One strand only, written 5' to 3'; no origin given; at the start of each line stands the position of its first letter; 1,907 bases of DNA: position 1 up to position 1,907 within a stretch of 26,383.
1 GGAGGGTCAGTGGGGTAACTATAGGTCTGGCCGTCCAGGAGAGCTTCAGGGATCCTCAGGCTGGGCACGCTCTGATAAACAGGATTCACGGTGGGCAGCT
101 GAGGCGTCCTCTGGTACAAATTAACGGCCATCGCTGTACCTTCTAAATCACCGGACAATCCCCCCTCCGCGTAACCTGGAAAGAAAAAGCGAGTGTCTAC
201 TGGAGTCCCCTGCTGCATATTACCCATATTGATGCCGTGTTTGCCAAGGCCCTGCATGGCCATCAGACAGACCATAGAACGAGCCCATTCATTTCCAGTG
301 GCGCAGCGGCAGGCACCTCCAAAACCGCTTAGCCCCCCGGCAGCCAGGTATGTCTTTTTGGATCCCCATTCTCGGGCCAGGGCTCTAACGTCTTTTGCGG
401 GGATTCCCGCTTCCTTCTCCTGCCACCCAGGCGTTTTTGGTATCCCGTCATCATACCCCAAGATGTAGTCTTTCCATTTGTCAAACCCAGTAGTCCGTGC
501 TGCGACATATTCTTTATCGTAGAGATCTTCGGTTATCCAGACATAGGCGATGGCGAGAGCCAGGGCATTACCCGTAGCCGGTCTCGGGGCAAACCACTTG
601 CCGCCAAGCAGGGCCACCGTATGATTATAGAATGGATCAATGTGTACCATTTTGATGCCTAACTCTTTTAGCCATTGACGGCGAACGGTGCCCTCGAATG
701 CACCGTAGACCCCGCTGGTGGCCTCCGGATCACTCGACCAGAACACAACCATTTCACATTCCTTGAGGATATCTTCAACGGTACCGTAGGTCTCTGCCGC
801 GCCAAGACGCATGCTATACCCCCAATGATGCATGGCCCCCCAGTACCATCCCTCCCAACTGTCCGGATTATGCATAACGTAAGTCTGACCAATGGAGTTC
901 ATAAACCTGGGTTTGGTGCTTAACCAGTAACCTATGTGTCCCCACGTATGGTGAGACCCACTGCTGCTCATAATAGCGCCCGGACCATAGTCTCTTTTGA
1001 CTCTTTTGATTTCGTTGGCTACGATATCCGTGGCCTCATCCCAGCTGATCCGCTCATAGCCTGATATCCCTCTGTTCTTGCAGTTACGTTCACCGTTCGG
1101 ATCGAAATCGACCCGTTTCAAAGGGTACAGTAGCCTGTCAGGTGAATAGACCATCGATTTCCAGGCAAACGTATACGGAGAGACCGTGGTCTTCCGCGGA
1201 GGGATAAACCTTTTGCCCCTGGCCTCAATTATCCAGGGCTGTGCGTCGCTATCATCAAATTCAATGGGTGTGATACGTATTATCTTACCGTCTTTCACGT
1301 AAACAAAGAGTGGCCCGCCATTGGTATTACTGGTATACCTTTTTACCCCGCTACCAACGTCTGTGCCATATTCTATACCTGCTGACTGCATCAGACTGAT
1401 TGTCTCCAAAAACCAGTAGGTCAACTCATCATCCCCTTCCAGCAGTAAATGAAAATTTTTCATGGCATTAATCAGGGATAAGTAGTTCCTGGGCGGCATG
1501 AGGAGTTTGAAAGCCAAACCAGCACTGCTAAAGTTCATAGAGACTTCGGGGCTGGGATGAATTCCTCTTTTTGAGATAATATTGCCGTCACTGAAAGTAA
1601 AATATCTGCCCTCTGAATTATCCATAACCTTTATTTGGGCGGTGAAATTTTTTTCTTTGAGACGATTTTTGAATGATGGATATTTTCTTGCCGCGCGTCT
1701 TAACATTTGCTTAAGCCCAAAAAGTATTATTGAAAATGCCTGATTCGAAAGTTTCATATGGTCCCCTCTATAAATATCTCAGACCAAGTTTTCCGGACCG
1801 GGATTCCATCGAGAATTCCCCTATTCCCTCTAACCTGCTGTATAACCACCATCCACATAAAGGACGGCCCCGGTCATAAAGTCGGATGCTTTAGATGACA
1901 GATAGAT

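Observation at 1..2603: Probable anaerobic polyphenol (pyrogallol/phloroglucinol) operon in a deltaproteobacterial accessory region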

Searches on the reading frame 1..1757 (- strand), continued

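Call 75: find_encoding_contigs(protein=P0009, flank=10000, max_places=3)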
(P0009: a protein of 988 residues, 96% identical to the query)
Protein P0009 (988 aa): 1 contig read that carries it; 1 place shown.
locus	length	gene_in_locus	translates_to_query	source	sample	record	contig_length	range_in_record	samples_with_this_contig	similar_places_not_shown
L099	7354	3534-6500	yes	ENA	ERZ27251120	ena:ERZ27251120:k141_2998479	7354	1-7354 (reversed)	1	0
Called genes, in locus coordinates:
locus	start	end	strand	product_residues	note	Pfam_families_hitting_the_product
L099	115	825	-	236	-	PF04016:DUF364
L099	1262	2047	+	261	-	PF04199:Cyclase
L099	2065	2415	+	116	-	PF07883:Cupin_2 (weak)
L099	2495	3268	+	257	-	PF00106:adh_short, PF08659:KR, PF13561:adh_short_C2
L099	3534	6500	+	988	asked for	PF21423:AhtL-like_1st, PF00384:Molybdopterin, PF01568:Molydop_binding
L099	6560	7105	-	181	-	PF03748:FliL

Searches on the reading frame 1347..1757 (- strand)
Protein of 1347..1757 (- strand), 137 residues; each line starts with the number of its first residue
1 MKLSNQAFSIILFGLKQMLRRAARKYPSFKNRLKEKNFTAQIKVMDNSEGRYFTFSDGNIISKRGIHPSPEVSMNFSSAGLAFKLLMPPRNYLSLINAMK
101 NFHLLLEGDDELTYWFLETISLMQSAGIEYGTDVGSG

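Call 38: search_protein_families(library=pfam, proteins=[window:1347-1757:-], max_evalue=10)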
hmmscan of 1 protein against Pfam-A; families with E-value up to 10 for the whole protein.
window:1347-1757:- (137 aa): 0 families

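Call 47: search_protein_representatives(protein=window:1347-1757:-)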
Query: 137 residues. Proteins with E-value up to 0.001 (for the whole library): 475; up to 1e-10: 201; up to 1e-30: 9. The best 150 are listed.
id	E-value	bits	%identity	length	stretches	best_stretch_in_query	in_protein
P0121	9.2e-45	167.9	57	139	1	3-136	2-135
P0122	5.0e-44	165.5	55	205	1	1-137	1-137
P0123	6.3e-34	132.9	66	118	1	6-104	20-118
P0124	6.4e-34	132.9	54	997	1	8-137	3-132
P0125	6.9e-34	132.7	50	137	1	7-137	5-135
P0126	1.1e-33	132.1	50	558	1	6-137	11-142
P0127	4.5e-33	130.1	50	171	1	7-136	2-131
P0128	5.9e-32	126.5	52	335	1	18-137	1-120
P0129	6.7e-32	126.3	50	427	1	8-137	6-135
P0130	1.2e-30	122.3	52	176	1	6-128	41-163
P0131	2.8e-30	121.1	45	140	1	2-133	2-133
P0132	3.2e-30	120.9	49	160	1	4-124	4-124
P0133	3.8e-30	120.6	43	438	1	7-137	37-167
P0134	9.5e-30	119.4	47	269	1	7-137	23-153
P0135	2.2e-28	115.0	43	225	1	5-137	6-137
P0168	2.8e-21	92.0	44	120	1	8-123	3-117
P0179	2.5e-20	88.9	39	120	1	7-126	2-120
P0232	8.5e-16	74.3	40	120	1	8-124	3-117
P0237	1.8e-15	73.2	35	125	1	7-123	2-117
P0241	3.1e-15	72.4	36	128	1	7-125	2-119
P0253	2.3e-14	69.6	39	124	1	7-126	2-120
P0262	1.0e-13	67.6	28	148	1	9-133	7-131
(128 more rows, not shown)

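Call 48: search_protein_families(library=pfam, proteins=[P0121, P0125, P0131, P0168, P0179, P0232, P0237, P0241, P0253, P0262], max_evalue=1)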
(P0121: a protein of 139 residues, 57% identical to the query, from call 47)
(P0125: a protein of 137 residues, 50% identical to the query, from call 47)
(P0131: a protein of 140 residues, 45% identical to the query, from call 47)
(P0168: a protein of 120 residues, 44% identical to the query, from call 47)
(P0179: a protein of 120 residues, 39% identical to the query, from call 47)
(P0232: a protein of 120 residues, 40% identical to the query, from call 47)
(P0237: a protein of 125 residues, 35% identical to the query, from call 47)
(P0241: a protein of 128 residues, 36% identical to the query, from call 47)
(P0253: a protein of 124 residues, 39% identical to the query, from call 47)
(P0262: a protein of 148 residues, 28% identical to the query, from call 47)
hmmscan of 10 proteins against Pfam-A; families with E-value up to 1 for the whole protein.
P0121 (139 aa): 0 families

P0125 (137 aa): 2 families
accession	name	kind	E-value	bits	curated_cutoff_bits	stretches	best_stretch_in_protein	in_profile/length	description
PF19194.5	DUF5869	-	0.075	13.3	25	1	47-61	82-96/159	Family of unknown function (DUF5869)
PF02036.22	SCP2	-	0.12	13.1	21.3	1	28-80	16-66/101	SCP-2 sterol transfer family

P0131 (140 aa): 1 family
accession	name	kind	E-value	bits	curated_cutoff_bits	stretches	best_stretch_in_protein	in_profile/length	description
PF25591.1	LRV_2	-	0.2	12.1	27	0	17-36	15-34/61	Leucine Rich Repeat Variant domain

P0168 (120 aa): 1 family
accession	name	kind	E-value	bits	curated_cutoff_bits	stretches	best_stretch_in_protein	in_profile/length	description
PF02036.22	SCP2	-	0.042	14.6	21.3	1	18-107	5-93/101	SCP-2 sterol transfer family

P0179 (120 aa): 1 family
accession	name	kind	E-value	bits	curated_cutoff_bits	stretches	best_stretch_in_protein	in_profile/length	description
PF03661.18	TMEM33_Pom33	-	0.16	11.8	24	1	3-32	178-207/240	Transmembrane protein 33/Nucleoporin POM33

P0232 (120 aa): 4 families
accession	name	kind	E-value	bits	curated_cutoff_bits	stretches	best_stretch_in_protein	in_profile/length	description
PF02036.22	SCP2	-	0.00022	22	21.3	1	20-106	7-93/101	SCP-2 sterol transfer family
PF14864.11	Alkyl_sulf_C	-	0.082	13.6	27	1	26-104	27-104/125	Alkyl sulfatase C-terminal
PF14583.12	Pectate_lyase22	-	0.12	11.6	30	1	27-94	315-384/386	Oligogalacturonate lyase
PF11821.13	ActD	-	0.18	11.9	25.7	1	6-43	110-150/170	Alternative complex III, ActD subunit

P0237 (125 aa): 0 families

P0241 (128 aa): 3 families
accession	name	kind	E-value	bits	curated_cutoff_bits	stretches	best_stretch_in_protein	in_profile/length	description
PF02036.22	SCP2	-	0.02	15.7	21.3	1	25-112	13-98/101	SCP-2 sterol transfer family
PF20304.3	Sp-CxC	-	0.021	15.3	27.5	0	22-44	19-39/63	Small protein from certain CxC ATPase-based DNA modification systems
PF13026.12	DUF3887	-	0.066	14.3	31.8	1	18-82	18-82/91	Protein of unknown function (DUF3887)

P0253 (124 aa): 1 family
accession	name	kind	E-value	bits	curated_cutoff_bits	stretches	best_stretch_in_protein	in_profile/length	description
PF14864.11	Alkyl_sulf_C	-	0.016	15.9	27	1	28-119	29-118/125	Alkyl sulfatase C-terminal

P0262 (148 aa): 1 family
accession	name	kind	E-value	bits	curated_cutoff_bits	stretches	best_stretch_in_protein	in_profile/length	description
PF02036.22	SCP2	-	0.039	14.7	21.3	1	26-79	11-65/101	SCP-2 sterol transfer family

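Call 59: search_solved_structures(query=A3, max_evalue=10)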
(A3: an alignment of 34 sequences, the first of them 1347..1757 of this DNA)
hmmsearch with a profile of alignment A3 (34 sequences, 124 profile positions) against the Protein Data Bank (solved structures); distinct sequences matched with E-value up to 10: 5.
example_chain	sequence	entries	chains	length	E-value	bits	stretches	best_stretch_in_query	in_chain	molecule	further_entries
2lnm_A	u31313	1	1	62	0.012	18.4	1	59-99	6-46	Protein TIC 40, chloroplastic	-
2nbm_A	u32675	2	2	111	0.19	14.5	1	59-118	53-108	Sterol carrier protein 2-like 2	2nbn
3bdq_A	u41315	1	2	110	1.4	11.7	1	59-114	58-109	Sterol carrier protein 2-like 2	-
2qzt_A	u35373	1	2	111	1.4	11.7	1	59-114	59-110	Sterol carrier protein 2-like 2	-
6fwx_A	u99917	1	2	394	1.8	11.4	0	50-76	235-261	Titin,Titin,Titin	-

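Call 63: predict_structure(alignment_id=A3)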
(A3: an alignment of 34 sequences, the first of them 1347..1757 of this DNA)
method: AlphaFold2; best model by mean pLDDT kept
length: 137 residues; sequences in the alignment: 34
mean_pLDDT: 91.6   pTM: 0.84
mean pLDDT of the five models: 91.6, 91.3, 90.9, 90.5, 90.2
residues with pLDDT >= 90: 116; 70-90: 7; 50-70: 9; < 50: 5
segments of 3 or more residues with pLDDT < 50: 135-137
pLDDT, mean of each block of 10 residues (from residue 1): 90 96 94 98 98 98 98 98 93 95 98 97 68 49
secondary structure, 60 per line:
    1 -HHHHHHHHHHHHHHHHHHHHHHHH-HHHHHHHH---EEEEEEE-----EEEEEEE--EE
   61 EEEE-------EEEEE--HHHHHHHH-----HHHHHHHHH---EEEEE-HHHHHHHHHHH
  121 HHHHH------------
elements in order: H2-25 H27-34 E38-44 E50-56 E59-64 E72-76 H79-86 H92-100 E104-108 H110-125

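Call 66: fold_search(model_id=the predicted structure, library=pdb)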
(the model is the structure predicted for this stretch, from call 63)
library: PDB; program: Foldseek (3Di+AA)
matches with E <= 10: 671; with E <= 0.001: 24
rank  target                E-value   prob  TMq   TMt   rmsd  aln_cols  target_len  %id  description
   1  6h6o_A                1.1e-05  1.00  0.58  0.64   4.1       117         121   14  UbiJ-SCP2 Ubiquinone synthesis protein (released 2019-02-13)
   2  6h6p_A                1.3e-05  1.00  0.60  0.70   3.6       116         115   16  UbiJ-SCP2 Ubiquinone synthesis protein (released 2019-02-13)
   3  6h6o_B                1.5e-05  1.00  0.57  0.65   4.3       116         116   13  UbiJ-SCP2 Ubiquinone synthesis protein (released 2019-02-13)
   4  2yhe_B                1.6e-05  1.00  0.48  0.12   3.2        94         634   17  Structure determination of the stereoselective inverting sec- alkylsulfatase Pisa1 from Pseudomonas sp. (released 2012-05-16)
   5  6h6n_B                2.1e-05  1.00  0.57  0.64   4.2       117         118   15  UbiJ-SCP2 Ubiquinone synthesis protein (released 2019-02-13)
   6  6h6p_C                2.5e-05  1.00  0.51  0.58   3.5        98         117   16  UbiJ-SCP2 Ubiquinone synthesis protein (released 2019-02-13)
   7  6h6p_B                2.9e-05  1.00  0.60  0.69   3.7       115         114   16  UbiJ-SCP2 Ubiquinone synthesis protein (released 2019-02-13)
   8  4axh_A                3.5e-05  1.00  0.51  0.13   2.8        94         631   16  Structure and mechanism of the first inverting alkylsulfatase specific for secondary alkylsulfatases (released 2012-12-05)
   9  4axh_B                3.5e-05  1.00  0.51  0.13   2.8        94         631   16  Structure and mechanism of the first inverting alkylsulfatase specific for secondary alkylsulfatases (released 2012-12-05)
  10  6h6p_D                3.9e-05  1.00  0.58  0.66   4.0       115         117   13  UbiJ-SCP2 Ubiquinone synthesis protein (released 2019-02-13)
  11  2yhe_A                3.9e-05  1.00  0.49  0.12   3.1        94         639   17  Structure determination of the stereoselective inverting sec- alkylsulfatase Pisa1 from Pseudomonas sp. (released 2012-05-16)
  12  4av7_B                4.7e-05  1.00  0.50  0.12   3.0        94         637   17  Structure determination of the double mutant S233Y F250G from the sec- alkyl sulfatase PisA1 (released 2012-12-05)
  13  6h6n_A                5.0e-05  1.00  0.57  0.61   4.2       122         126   15  UbiJ-SCP2 Ubiquinone synthesis protein (released 2019-02-13)
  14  2cfu                  7.7e-05  1.00  0.49  0.13   3.2        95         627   15  Crystal structure of SdsA1, an alkylsulfatase from Pseudomonas aeruginosa, in complex with 1-decane-sulfonic-acid. (released 2006-04-26)
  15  4av7_A                8.7e-05  1.00  0.45  0.11   3.7        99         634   15  Structure determination of the double mutant S233Y F250G from the sec- alkyl sulfatase PisA1 (released 2012-12-05)
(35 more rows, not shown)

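Call 67: find_encoding_contigs(protein=P0232, flank=6000, max_places=4)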
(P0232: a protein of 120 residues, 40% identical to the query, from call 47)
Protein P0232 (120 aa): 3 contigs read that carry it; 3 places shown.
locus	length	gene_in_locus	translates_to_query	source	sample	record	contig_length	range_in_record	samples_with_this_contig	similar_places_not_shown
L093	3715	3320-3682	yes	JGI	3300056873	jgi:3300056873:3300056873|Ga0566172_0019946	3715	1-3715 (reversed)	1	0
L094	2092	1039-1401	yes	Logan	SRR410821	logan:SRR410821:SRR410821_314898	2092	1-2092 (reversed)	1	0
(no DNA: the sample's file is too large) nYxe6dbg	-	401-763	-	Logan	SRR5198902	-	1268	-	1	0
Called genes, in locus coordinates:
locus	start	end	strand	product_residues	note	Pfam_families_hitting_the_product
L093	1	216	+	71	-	?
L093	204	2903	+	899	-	PF00037:Fer4 (weak), PF12837:Fer4_6 (faint), PF14691:Fer4_20, PF01946:Thi4 (weak), PF13738:Pyr_redox_3 (faint), PF01266:DAO (weak), PF07992:Pyr_redox_2, PF13450:NAD_binding_8, +2 more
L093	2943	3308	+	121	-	PF01155:HypA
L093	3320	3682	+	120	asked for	-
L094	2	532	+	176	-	?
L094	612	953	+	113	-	PF01155:HypA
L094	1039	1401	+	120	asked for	-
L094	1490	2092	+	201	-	?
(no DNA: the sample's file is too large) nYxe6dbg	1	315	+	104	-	?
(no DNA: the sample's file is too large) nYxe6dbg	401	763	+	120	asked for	-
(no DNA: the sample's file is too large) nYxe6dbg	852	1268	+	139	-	?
